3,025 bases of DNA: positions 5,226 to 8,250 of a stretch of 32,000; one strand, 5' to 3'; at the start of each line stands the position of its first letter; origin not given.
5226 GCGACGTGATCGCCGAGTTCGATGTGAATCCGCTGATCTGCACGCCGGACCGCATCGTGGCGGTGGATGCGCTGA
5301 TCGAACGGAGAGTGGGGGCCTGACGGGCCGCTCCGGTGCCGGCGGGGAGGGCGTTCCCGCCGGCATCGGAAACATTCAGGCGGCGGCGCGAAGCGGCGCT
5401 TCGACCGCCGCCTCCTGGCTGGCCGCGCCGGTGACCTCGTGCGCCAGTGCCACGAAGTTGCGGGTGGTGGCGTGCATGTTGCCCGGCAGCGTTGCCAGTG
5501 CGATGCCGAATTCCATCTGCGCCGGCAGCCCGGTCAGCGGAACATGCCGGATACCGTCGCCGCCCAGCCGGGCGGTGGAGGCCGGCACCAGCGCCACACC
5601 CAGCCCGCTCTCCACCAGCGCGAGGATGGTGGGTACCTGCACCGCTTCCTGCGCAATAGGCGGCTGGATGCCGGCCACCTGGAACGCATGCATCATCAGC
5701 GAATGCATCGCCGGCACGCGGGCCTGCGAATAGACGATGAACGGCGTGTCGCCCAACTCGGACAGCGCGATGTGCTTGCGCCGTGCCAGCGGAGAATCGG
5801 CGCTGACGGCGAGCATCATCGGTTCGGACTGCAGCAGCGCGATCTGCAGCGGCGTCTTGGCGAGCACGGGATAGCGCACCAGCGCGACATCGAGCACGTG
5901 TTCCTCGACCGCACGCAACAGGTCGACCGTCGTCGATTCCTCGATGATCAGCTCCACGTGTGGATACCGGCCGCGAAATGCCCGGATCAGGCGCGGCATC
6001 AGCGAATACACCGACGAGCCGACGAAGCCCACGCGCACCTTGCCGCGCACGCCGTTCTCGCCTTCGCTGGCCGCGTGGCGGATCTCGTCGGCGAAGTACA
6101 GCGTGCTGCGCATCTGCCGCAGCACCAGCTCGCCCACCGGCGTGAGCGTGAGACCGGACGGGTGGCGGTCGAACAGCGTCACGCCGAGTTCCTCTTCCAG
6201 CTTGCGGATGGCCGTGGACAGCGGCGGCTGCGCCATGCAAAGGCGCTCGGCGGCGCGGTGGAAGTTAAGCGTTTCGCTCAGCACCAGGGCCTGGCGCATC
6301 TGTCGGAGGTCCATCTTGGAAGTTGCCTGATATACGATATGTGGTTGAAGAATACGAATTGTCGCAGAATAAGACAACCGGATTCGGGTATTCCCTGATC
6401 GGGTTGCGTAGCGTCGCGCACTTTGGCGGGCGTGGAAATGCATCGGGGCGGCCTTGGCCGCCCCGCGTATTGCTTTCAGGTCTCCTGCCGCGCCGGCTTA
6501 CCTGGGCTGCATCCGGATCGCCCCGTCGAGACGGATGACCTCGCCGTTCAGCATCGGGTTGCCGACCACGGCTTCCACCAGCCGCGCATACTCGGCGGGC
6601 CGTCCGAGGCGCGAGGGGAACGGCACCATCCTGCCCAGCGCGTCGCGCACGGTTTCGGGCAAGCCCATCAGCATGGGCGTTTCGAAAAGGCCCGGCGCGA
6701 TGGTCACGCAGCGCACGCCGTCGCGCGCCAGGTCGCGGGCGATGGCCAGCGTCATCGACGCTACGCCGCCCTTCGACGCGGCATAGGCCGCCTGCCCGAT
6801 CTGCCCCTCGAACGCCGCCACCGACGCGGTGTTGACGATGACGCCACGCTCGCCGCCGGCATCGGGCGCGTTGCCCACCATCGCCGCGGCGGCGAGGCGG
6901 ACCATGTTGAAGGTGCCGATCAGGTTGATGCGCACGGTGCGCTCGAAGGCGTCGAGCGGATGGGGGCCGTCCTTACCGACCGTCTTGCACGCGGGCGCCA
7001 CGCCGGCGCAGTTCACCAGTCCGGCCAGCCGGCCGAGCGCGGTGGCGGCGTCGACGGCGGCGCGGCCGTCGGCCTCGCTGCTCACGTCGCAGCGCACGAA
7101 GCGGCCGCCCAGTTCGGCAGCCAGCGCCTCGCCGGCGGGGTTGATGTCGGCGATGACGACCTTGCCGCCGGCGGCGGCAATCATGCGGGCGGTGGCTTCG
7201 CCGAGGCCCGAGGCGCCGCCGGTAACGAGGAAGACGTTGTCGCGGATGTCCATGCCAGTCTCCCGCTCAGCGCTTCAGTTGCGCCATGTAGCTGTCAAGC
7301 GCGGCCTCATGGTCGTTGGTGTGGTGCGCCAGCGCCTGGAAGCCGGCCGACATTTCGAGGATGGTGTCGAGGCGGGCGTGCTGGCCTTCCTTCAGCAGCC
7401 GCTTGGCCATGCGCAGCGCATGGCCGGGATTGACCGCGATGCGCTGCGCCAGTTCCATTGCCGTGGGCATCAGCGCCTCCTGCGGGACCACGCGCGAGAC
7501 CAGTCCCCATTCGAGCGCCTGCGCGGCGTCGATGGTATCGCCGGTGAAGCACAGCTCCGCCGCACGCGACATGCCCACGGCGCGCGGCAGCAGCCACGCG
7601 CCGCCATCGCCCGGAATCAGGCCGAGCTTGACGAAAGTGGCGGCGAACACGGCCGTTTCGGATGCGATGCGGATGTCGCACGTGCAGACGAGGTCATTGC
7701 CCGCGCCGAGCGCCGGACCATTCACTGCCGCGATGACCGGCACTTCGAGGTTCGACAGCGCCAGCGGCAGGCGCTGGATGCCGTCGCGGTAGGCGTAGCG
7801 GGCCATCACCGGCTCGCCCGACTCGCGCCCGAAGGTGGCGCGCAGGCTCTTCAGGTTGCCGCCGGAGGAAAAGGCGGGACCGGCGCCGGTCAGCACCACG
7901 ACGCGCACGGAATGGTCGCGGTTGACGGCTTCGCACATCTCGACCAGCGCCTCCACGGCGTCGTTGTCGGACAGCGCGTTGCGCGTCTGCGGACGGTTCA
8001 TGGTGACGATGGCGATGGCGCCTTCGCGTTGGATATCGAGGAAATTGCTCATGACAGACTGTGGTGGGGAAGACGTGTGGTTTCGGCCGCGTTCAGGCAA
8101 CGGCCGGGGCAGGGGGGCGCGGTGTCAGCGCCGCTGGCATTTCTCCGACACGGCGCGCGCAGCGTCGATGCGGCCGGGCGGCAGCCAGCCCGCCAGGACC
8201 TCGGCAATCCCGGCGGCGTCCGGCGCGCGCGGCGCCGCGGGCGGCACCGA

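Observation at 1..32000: Island that rebuilds the peroxisomal / steroid-side-chain toolkit for 2-methyl-branched acyl-CoAs, with no ring-cleavage genes in view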

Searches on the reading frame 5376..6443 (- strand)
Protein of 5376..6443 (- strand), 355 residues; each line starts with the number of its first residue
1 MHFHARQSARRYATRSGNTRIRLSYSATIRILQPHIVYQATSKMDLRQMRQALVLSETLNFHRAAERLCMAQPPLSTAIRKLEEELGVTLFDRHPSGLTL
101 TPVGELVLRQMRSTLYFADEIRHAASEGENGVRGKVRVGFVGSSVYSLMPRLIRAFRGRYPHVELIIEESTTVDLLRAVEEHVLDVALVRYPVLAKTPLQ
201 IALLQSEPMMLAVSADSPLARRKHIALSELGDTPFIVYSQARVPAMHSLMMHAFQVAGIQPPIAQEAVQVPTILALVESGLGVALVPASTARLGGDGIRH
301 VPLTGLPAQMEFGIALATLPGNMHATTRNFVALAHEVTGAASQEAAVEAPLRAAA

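Call 7: search_protein_families(library=pfam, proteins=[window:5376-6443:-])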
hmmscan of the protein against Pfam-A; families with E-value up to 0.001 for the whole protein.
window:5376-6443:- (355 aa): 2 families
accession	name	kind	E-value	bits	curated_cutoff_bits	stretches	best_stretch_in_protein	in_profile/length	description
PF03466.25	LysR_substrate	-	3.8e-42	144.5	28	1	130-337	2-207/209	LysR substrate binding domain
PF00126.33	HTH_1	-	1.8e-19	69.8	26.6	1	46-105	1-60/60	Bacterial regulatory helix-turn-helix protein, lysR family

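Call 12: search_protein_families(library=ncbifam, proteins=[window:5376-6443:-], max_evalue=1e-10)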
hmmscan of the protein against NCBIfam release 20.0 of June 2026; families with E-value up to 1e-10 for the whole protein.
window:5376-6443:- (355 aa): 40 families (the best 25 are shown)
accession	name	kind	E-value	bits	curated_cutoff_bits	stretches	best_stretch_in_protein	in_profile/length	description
NF045775.1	acetoin_reg_AlsR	exception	4.1e-60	203.7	430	1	44-293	1-249/290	acetoin biosynthesis transcriptional regulator AlsR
NF007439.0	PRK09986.1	equivalog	5.7e-50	170.4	290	1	40-304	3-267/296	LysR family transcriptional regulator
NF053705.1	TransRegGltCGpos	equivalog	1.6e-42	145.7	350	1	44-291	1-246/300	glutamate biosynthesis transcriptional regulator GltC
NF007385.0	PRK09906.1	equivalog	1.1e-41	142.9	356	1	44-336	1-289/296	DNA-binding transcriptional regulator HcaR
NF047520.1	trans_act_CidR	equivalog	3.9e-38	131.3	415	1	44-314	1-269/292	cidABC operon transcriptional activator CidR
NF040709.1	benzoate_BenM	exception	3.2e-36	125.2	600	1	44-304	1-261/299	benzoate utilization transcription regulator BenM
NF008416.0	PRK11242.1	equivalog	7.8e-36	123.9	277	1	44-343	1-296/300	transcriptional regulator CynR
NF040710.1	benzoate_CatM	exception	1.1e-34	120.1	580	1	44-305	1-262/293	cis,cis-muconate-binding transcription regulator CatM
TIGR03339.1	phn_lysR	subfamily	8.3e-32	110.6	341.1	1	60-310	13-256/279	aminoethylphosphonate catabolism associated LysR family transcriptional regulator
NF008361.0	PRK11151.1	equivalog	1.2e-29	103.6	329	1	44-321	1-275/305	DNA-binding transcriptional regulator OxyR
NF009327.0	PRK12684.1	subfamily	4.4e-29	101.7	402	1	44-351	1-304/313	CysB family HTH-type transcriptional regulator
NF052633.1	LysR_TF_PsrA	exception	7.9e-29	100.5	540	1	44-304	5-263/297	L-proline-binding transcription factor PsrA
NF040786.1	LysR_Sec_metab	equivalog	6.1e-28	97.7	250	1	44-291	1-250/298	selenium metabolism-associated LysR family transcriptional regulator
NF008722.0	PRK11716.1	equivalog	1.4e-27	96.4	246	1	44-288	1-243/293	HTH-type transcriptional activator IlvY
NF009326.0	PRK12681.1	equivalog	3.2e-27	95.8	436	1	44-287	1-244/324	HTH-type transcriptional regulator CysB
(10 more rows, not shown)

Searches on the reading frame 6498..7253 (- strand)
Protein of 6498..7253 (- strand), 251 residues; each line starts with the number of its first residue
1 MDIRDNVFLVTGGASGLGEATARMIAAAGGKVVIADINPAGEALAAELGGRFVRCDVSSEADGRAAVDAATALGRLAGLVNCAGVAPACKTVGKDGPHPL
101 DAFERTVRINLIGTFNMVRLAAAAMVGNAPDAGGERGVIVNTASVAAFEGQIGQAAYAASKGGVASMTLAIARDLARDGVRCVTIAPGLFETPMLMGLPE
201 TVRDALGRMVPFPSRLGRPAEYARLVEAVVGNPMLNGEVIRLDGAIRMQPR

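Call 7: search_protein_families(library=pfam, proteins=[window:6498-7253:-])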
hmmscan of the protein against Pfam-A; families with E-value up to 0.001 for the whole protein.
window:6498-7253:- (251 aa): 4 families
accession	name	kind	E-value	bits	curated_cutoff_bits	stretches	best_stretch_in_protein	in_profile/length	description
PF00106.31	adh_short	-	2.9e-44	151.3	26.6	1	7-200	2-192/195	short chain dehydrogenase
PF13561.12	adh_short_C2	-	5.7e-40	137.8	27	1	14-244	3-233/236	Enoyl-(Acyl carrier protein) reductase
PF08659.16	KR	-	1.9e-06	28.3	22.6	1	8-188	3-176/180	KR domain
PF01370.27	Epimerase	-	0.00094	19.1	20.9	0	9-124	2-105/240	NAD dependent epimerase/dehydratase family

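Call 12: search_protein_families(library=ncbifam, proteins=[window:6498-7253:-], max_evalue=1e-10)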
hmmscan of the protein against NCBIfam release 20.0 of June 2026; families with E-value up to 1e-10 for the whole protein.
window:6498-7253:- (251 aa): 170 families (the best 25 are shown)
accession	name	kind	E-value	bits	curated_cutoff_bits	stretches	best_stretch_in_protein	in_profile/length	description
NF006072.0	PRK08217.1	subfamily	7.7e-48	163.5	298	1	1-248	1-253/253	3-ketoacyl-(acyl-carrier-protein) reductase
NF004198.0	PRK05653.1-3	equivalog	1.1e-44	152.7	296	1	6-244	8-244/248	3-oxoacyl-ACP reductase FabG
NF005559.1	PRK07231.1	subfamily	1.9e-41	142.2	215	1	3-246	2-247/249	glucose 1-dehydrogenase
TIGR01830.1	3oxo_ACP_reduc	equivalog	2e-36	125.9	297.75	1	9-246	2-238/239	3-oxoacyl-[acyl-carrier-protein] reductase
NF009466.0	PRK12826.1-2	subfamily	2.9e-35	121.9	222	1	6-245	4-243/248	3-oxoacyl-ACP reductase FabG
NF053701.1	CsHdxCHCADhChcB2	equivalog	3e-35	121.9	350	1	5-244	3-240/245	cis-4-hydroxycyclohexanecarboxylate dehydrogenase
NF052558.1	MBtsdlDhBudC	equivalog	1.1e-34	120.2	270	1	5-244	3-239/250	meso-2,3-butanediol dehydrogenase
NF004713.0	PRK06057.1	equivalog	1.8e-34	119.4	404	1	3-229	7-227/257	3-oxoacyl-ACP reductase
NF004791.0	PRK06138.1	equivalog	2.7e-34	118.6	312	1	1-206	1-208/252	SDR family oxidoreductase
NF005067.0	PRK06484.1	equivalog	3.1e-33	115.1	713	1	4-230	8-233/524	short chain dehydrogenase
NF004817.0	PRK06171.1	subfamily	1.1e-32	113.6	304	1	1-193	5-194/265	sorbitol-6-phosphate dehydrogenase subunit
NF053702.1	TrHdxCHCADhChcB1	equivalog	2e-31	109.3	400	1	4-200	3-198/250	trans-4-hydroxycyclohexanecarboxylate dehydrogenase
NF005309.0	PRK06841.1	subfamily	2.2e-31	109.3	286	1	2-245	12-251/255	GolD/DthD family dehydrogenase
TIGR01829.1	AcAcCoA_reduct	subfamily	2.8e-31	109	302.1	1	7-232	2-224/242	acetoacetyl-CoA reductase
NF004818.0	PRK06172.1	equivalog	1.4e-30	106.4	336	1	2-244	4-248/253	SDR family oxidoreductase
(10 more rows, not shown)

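Call 15: search_solved_structures(query=window:6498-7253:-, max_evalue=1e-20)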
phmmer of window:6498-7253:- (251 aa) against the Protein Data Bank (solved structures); distinct sequences matched with E-value up to 1e-20: 69 (the best 60 are shown).
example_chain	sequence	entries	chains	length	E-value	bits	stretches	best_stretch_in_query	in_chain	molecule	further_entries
4xgn_A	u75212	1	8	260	3.9e-116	390.3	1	1-251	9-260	3-hydroxyacyl-CoA dehydrogenase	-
4o5o_A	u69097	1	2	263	7.6e-95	320.6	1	1-249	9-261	3-hydroxyacyl-CoA dehydrogenase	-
4pn3_A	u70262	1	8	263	5.3e-94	317.9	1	1-249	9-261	3-hydroxyacyl-CoA dehydrogenase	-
3tpc_A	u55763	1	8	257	1e-90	307.1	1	1-251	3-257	Short chain alcohol dehydrogenase-related dehydrogenase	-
1e3w_A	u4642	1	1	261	1.8e-83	283.4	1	4-250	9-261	SHORT CHAIN 3-HYDROXYACYL-COA DEHYDROGENASE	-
1e6w_A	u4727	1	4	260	1.1e-82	280.9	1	4-250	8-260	SHORT CHAIN 3-HYDROXYACYL-COA DEHYDROGENASE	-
1e3s_A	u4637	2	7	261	1.1e-82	280.9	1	4-250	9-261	SHORT CHAIN 3-HYDROXYACYL-COA DEHYDROGENASE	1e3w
1u7t_A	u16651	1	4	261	1.7e-82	280.2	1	4-250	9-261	3-hydroxyacyl-CoA dehydrogenase type II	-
2o23_A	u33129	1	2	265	2.1e-81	276.6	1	4-250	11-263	HADH2 protein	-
1so8_A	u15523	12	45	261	2.2e-81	276.6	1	4-250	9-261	3-hydroxyacyl-CoA dehydrogenase type II | 3-hydroxyacyl-CoA dehydrogenase type-2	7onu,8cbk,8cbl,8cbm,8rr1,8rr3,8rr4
8cbo_A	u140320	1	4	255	2.4e-81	276.4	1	5-250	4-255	3-hydroxyacyl-CoA dehydrogenase type-2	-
1uay_A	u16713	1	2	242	1.4e-79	270.7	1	8-251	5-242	Type II 3-hydroxyacyl-CoA dehydrogenase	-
3tl3_A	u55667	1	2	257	3e-77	263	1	1-251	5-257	Short-chain type dehydrogenase/reductase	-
6ujk_A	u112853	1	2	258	2.8e-75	256.6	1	2-251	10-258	Uncharacterized oxidoreductase Rv1144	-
7n09_A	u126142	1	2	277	2.5e-61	210.9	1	7-248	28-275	3-hydroxyacyl-CoA dehydrogenase type-2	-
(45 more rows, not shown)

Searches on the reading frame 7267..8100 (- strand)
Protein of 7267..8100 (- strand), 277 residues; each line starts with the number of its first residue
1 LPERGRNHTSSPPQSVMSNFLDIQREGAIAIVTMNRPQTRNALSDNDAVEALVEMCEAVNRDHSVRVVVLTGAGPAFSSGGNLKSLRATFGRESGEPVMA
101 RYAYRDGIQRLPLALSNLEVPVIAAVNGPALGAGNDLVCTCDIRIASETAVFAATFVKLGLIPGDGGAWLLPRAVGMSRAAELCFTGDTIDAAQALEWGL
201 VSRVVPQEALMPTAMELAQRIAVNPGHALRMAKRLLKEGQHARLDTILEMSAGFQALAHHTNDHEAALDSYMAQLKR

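Call 7: search_protein_families(library=pfam, proteins=[window:7267-8100:-])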
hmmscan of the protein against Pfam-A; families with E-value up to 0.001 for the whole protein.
window:7267-8100:- (277 aa): 2 families
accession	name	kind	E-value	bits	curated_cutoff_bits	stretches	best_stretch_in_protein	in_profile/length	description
PF00378.25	ECH_1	-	7.8e-57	192.9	27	1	25-275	2-244/251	Enoyl-CoA hydratase/isomerase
PF16113.10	ECH_2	-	2.3e-30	106.7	27.2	1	30-234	2-201/335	Enoyl-CoA hydratase/isomerase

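Call 12: search_protein_families(library=ncbifam, proteins=[window:7267-8100:-], max_evalue=1e-10)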
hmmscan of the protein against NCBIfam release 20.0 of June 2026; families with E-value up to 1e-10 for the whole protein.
window:7267-8100:- (277 aa): 68 families (the best 25 are shown)
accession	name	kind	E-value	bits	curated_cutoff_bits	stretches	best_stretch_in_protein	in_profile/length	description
NF006699.0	PRK09245.1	subfamily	3.8e-131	436.2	354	1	17-274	1-258/266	crotonase/enoyl-CoA hydratase family protein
NF004840.0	PRK06190.1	equivalog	1.9e-59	201.4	253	1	18-256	3-233/260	enoyl-CoA hydratase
NF051848.1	EnCoAHydtEchA19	equivalog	1.3e-55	188.7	400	1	23-266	4-242/258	enoyl-CoA hydratase EchA19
TIGR02280.1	PaaB1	equivalog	2.4e-52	178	345.15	1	26-273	6-247/256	2-(1,2-epoxy-1,2-dihydrophenyl)acetyl-CoA isomerase PaaG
NF004635.0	PRK05981.1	equivalog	3.3e-52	177.6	351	1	23-272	8-256/266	enoyl-CoA hydratase/isomerase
NF046063.1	oxepin_alt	equivalog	8.9e-52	176.1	300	1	22-271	3-247/254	oxepin-CoA hydrolase, alternative type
NF006107.0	PRK08258.1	equivalog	9.8e-52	175.9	330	1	14-274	12-269/277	enoyl-CoA hydratase family protein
NF004475.0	PRK05809.1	subfamily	2.1e-51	174.9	394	1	22-272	7-250/260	short-chain-enoyl-CoA hydratase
NF004525.0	PRK05870.1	equivalog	9.9e-51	173.1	285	1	19-261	3-236/249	enoyl-CoA hydratase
NF006109.0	PRK08260.1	subfamily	3.4e-50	171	320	1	22-237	7-232/296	enoyl-CoA hydratase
NF005802.0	PRK07657.1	equivalog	3.7e-49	167.6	363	1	26-271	11-249/260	enoyl-CoA hydratase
NF006007.0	PRK08138.1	subfamily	1e-48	166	355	1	25-273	14-252/261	enoyl-CoA hydratase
NF004634.0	PRK05980.1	equivalog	8.4e-48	163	375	1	17-273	1-254/263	crotonase/enoyl-CoA hydratase family protein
NF006008.0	PRK08139.1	equivalog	3.7e-47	161.1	313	1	16-271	8-255/266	enoyl-CoA hydratase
NF007239.0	PRK09674.1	equivalog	5.4e-47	160.4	371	1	23-271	8-246/257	2,3-dehydroadipyl-CoA hydratase PaaF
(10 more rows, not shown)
